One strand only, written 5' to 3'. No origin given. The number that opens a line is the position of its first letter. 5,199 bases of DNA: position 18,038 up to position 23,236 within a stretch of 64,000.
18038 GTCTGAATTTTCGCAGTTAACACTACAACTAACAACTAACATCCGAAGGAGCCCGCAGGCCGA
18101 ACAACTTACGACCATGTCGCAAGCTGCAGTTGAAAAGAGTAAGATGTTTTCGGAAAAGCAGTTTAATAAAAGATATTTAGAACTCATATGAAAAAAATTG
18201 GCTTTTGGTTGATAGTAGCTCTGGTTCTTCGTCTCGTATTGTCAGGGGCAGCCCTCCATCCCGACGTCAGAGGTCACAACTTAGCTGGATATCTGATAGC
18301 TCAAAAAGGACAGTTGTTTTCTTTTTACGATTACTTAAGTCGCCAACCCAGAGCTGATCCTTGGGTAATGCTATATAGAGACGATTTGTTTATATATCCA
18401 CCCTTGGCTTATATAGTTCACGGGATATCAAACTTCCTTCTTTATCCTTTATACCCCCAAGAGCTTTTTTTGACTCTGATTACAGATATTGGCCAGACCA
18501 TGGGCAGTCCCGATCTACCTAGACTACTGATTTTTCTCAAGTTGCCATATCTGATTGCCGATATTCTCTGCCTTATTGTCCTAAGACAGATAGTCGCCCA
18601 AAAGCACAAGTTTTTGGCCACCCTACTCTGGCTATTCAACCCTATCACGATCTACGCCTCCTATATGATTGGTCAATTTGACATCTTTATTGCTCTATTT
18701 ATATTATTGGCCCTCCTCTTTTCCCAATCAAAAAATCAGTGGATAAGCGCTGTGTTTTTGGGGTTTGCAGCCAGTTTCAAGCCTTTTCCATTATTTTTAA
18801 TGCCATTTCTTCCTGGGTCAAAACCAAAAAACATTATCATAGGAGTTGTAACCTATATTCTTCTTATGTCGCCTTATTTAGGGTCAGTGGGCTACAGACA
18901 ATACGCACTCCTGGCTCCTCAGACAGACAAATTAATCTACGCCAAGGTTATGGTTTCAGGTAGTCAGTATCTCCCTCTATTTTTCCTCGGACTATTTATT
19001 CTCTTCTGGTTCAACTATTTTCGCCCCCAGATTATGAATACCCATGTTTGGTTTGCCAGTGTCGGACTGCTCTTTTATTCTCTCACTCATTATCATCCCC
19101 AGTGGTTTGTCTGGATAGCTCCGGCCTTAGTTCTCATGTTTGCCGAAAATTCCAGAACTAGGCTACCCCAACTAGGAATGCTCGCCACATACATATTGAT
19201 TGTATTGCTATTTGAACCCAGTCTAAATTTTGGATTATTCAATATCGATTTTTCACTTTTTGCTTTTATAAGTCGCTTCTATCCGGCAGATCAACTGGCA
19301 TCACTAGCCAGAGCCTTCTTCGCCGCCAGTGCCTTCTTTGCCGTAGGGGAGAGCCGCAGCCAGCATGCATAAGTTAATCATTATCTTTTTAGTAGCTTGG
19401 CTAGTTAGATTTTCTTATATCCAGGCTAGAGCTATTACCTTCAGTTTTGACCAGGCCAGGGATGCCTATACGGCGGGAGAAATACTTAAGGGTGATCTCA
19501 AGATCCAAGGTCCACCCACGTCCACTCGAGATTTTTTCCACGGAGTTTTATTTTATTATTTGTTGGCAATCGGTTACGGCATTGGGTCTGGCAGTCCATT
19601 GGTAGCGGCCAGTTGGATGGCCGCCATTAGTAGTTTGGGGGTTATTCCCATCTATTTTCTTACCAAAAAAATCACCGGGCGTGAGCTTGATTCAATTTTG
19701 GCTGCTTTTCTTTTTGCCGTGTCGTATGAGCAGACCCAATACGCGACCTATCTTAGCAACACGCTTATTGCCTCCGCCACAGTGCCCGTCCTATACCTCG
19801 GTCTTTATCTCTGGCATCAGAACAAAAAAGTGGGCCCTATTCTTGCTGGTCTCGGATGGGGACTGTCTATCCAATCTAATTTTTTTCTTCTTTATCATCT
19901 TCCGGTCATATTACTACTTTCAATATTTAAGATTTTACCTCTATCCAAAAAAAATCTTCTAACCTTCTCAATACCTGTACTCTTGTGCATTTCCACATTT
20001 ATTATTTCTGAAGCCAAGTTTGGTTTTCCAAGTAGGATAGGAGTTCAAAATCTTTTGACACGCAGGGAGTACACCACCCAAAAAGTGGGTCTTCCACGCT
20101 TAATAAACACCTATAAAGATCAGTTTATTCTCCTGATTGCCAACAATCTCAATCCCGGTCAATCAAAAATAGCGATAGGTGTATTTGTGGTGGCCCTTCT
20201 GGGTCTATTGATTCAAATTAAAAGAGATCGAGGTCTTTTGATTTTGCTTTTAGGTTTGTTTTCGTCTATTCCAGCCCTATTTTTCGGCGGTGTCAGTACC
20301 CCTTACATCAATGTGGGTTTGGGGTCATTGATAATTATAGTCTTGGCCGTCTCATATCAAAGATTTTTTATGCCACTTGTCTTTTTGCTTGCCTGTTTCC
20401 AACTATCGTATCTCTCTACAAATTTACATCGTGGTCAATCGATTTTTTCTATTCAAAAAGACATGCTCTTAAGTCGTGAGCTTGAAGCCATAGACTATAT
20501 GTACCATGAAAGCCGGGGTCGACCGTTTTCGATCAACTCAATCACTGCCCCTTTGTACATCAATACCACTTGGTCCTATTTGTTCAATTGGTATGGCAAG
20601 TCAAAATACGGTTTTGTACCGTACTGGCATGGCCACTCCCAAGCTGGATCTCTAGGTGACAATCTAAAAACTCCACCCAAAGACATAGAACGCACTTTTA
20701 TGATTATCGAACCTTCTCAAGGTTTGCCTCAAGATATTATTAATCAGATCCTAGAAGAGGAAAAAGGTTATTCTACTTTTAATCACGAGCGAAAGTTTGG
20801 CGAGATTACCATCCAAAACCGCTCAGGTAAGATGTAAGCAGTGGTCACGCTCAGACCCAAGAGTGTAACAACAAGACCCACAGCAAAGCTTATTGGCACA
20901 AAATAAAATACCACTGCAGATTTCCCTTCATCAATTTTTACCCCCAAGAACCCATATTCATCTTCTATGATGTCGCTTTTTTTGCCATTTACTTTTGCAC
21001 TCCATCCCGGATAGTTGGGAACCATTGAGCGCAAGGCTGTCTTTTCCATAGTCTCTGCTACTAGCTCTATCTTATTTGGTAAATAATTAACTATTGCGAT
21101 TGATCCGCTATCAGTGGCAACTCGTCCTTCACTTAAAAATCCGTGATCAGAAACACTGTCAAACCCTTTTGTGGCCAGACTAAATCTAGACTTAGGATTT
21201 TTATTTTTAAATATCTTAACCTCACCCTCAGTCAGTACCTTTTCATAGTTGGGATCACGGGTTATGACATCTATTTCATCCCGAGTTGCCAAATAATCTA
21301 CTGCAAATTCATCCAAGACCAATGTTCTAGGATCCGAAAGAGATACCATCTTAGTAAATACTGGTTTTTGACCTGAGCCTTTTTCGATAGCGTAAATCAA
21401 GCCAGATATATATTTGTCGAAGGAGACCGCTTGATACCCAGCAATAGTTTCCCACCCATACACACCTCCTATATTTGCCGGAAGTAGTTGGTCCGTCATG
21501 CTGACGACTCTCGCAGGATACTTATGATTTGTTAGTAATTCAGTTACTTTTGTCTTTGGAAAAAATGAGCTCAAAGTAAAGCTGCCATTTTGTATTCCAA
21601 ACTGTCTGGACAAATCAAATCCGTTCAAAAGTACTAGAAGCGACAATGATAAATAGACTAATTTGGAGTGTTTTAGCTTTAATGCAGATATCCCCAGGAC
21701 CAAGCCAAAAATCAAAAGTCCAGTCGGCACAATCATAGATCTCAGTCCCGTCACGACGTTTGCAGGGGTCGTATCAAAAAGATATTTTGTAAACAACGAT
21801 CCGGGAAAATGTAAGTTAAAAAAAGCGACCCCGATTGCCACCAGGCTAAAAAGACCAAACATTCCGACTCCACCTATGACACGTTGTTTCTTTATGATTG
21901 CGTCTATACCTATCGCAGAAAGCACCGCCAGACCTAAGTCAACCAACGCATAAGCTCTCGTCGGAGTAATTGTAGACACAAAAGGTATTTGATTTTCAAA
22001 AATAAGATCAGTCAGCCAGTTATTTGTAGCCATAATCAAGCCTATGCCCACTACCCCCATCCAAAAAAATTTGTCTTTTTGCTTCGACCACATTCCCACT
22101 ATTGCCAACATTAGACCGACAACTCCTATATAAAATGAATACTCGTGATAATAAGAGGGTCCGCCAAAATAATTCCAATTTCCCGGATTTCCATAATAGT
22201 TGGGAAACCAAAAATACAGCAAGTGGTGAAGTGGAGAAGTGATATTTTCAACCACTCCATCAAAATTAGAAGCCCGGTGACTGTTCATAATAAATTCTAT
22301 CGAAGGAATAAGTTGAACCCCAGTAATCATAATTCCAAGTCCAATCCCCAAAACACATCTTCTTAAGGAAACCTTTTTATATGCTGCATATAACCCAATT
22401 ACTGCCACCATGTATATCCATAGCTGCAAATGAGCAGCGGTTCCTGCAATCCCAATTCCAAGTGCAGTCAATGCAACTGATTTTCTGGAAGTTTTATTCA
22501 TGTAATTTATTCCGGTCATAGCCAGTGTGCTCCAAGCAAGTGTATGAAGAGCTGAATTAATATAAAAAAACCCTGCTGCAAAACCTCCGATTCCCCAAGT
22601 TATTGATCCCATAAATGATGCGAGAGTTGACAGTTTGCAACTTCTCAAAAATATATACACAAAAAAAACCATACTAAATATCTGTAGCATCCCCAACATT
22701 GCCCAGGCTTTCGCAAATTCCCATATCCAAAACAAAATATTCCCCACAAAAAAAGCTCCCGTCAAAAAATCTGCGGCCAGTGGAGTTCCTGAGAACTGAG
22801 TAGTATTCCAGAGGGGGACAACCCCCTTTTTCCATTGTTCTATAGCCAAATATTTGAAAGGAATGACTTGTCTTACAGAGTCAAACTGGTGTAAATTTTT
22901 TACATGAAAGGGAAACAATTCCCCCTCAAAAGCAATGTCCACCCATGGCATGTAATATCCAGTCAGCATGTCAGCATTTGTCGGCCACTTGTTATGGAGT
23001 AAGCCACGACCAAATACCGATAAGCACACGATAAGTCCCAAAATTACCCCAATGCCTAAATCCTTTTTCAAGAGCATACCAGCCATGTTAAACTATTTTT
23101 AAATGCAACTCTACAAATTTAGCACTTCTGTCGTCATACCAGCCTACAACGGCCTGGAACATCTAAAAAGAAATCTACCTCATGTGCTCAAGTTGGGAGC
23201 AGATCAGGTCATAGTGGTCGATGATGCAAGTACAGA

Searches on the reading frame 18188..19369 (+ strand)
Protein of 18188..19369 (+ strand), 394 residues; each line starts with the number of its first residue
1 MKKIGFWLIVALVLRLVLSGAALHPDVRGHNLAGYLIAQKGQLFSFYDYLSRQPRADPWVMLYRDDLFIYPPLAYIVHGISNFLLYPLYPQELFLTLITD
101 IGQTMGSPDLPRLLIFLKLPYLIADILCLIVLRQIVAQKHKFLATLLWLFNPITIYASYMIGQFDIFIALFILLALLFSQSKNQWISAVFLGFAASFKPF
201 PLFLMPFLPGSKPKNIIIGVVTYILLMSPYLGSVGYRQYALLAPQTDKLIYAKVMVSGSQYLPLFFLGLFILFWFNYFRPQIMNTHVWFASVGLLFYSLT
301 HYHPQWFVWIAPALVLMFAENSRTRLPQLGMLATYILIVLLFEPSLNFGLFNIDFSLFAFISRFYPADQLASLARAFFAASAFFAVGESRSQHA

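Call 24: search_protein_families(library=pfam, proteins=[window:18188-19369:+], max_evalue=0.001)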
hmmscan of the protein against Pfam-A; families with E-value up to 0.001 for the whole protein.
window:18188-19369:+ (394 aa): 1 family
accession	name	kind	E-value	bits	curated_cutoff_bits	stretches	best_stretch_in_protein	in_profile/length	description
PF09594.16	GT87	-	5e-06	26.9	25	1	128-302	34-213/237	Glycosyltransferase family 87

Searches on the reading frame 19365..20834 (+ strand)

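Call 24: search_protein_families(library=pfam, proteins=[window:19365-20834:+], max_evalue=0.001)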
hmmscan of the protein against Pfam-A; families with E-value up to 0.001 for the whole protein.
window:19365-20834:+ (490 aa): 1 family
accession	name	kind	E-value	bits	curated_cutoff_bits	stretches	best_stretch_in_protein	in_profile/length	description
PF13231.12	PMT_2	-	0.00044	20.9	26.1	1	59-213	2-158/160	Dolichyl-phosphate-mannose-protein mannosyltransferase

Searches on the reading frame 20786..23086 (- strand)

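Call 24: search_protein_families(library=pfam, proteins=[window:20786-23086:-], max_evalue=0.001)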
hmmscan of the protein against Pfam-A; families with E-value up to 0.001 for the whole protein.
window:20786-23086:- (767 aa): 1 family
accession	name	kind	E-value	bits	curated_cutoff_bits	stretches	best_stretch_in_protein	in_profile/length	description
PF09586.16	YfhO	-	2.9e-11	43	28.5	1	668-741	761-835/835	Bacterial membrane protein YfhO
